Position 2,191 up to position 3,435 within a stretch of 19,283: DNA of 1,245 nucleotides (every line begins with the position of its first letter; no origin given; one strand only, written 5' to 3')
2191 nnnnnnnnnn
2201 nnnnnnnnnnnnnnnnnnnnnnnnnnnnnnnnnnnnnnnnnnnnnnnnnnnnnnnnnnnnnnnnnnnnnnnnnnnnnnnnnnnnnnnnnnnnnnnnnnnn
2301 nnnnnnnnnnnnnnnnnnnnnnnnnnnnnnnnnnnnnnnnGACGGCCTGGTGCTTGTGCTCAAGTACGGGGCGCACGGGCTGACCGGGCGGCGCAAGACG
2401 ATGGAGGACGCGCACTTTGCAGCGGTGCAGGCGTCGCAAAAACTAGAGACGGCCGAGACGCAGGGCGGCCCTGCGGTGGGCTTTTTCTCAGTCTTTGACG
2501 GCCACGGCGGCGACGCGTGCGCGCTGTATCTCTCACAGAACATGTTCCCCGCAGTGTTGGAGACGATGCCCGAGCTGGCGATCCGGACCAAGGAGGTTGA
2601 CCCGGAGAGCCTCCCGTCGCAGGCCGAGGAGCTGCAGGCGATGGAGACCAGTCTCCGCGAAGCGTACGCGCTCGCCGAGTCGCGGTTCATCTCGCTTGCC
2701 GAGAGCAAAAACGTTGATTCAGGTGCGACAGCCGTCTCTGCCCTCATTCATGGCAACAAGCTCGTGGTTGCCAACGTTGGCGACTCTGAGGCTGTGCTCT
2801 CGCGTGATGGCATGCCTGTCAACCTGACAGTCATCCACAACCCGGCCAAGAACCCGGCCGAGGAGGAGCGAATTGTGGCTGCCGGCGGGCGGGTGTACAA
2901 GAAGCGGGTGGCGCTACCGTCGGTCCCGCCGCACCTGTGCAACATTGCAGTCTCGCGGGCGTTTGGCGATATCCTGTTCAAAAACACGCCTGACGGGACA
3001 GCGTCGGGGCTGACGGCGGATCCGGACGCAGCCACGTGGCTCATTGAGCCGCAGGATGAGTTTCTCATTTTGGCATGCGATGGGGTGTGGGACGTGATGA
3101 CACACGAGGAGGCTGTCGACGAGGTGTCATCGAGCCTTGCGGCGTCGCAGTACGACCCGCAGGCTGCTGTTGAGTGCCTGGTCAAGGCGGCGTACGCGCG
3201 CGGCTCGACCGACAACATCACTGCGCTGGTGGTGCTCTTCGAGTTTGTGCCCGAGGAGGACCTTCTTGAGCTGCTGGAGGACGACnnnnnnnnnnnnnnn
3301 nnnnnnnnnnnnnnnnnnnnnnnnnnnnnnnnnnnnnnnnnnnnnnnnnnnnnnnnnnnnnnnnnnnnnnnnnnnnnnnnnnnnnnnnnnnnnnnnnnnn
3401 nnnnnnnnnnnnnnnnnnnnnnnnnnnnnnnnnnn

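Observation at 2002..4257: A PP2C phosphatase and a complete MOB4/phocein domain are fused in one polypeptide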

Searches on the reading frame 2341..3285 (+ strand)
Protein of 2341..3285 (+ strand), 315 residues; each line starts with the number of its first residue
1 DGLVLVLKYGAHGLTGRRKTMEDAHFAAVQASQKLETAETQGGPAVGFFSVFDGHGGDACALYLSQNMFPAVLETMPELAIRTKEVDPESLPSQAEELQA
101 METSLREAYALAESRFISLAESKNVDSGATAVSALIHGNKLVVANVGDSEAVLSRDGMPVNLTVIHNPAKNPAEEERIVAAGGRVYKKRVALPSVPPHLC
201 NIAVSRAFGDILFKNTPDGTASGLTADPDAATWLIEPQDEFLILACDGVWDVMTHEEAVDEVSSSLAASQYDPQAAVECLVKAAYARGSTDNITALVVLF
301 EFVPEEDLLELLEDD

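Call 19: search_solved_structures(query=window:2341-3285:+, max_evalue=1e-10, show_alignments=1)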
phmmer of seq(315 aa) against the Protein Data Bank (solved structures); distinct sequences matched with E-value up to 1e-10: 51.
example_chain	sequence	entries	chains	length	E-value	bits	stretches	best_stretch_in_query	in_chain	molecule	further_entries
2p8e_A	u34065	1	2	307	3.8e-30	108.5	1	7-300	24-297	PPM1B beta isoform variant 6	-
2i0o_A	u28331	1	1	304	8.5e-28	100.8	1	46-300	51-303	Ser/Thr phosphatase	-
4ra2_A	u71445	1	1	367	3e-26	95.7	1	7-305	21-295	Protein phosphatase 1A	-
1a6q_A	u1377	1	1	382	3.4e-26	95.5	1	7-305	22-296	PHOSPHATASE 2C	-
3fxj_A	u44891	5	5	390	3.7e-26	95.4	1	7-305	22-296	Protein phosphatase 1A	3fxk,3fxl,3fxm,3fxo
6b67_A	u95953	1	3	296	7.2e-26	94.5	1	7-304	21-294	Protein phosphatase 1A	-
4rag_A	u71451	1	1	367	2.8e-25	92.5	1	7-305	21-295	Protein phosphatase 1A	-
4raf_A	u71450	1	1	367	3.8e-25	92.1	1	7-305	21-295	Protein phosphatase 1A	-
3nmv_B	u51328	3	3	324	1.9e-24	89.8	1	8-267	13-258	Protein phosphatase 2C 77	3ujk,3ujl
2iq1_A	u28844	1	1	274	1.9e-23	86.5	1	45-300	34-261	Protein phosphatase 2C kappa, PPM1K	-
3kdj_B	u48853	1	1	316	2.5e-23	86.1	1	8-262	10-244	Protein phosphatase 2C 56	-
3nmn_B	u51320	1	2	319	4.3e-23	85.3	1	8-262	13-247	Protein phosphatase 2C 56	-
3jrq_A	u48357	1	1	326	4.4e-23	85.3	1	7-262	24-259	Protein phosphatase 2C 56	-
4da1_A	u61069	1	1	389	7.4e-23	84.6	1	46-300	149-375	Protein phosphatase 1K, mitochondrial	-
6ak7_A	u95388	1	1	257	4.2e-22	82.1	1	46-300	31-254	Protein phosphatase 1K, mitochondrial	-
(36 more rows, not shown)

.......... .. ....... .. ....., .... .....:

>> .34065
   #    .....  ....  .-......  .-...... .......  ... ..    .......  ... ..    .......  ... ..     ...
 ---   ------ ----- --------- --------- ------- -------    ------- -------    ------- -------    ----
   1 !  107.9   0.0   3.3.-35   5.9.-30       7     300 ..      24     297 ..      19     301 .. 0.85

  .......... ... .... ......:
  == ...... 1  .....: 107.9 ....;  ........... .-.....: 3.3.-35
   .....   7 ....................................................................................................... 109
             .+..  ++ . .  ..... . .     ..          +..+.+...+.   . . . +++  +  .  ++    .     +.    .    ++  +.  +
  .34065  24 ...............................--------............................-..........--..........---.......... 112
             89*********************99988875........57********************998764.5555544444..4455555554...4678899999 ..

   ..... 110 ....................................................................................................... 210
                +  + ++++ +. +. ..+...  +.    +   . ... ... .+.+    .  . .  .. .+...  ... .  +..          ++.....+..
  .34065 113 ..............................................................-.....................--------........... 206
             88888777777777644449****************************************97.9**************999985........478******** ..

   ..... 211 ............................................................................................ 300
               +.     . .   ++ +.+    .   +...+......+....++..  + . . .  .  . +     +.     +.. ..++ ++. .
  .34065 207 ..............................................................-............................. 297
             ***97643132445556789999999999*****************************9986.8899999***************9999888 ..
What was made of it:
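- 2347..3246 (+): PP2C (PPM) catalytic domain, aa 116-415, with the metal and phosphate-binding motifs RRKTMED (130-136), DGHGG (166-170), GDSE (260-263), CDGVWD (359-364) and STDN (402-405). Best solved relatives are PPM1B 3.8e-30 and PPM1A 3e-26 (call 19).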
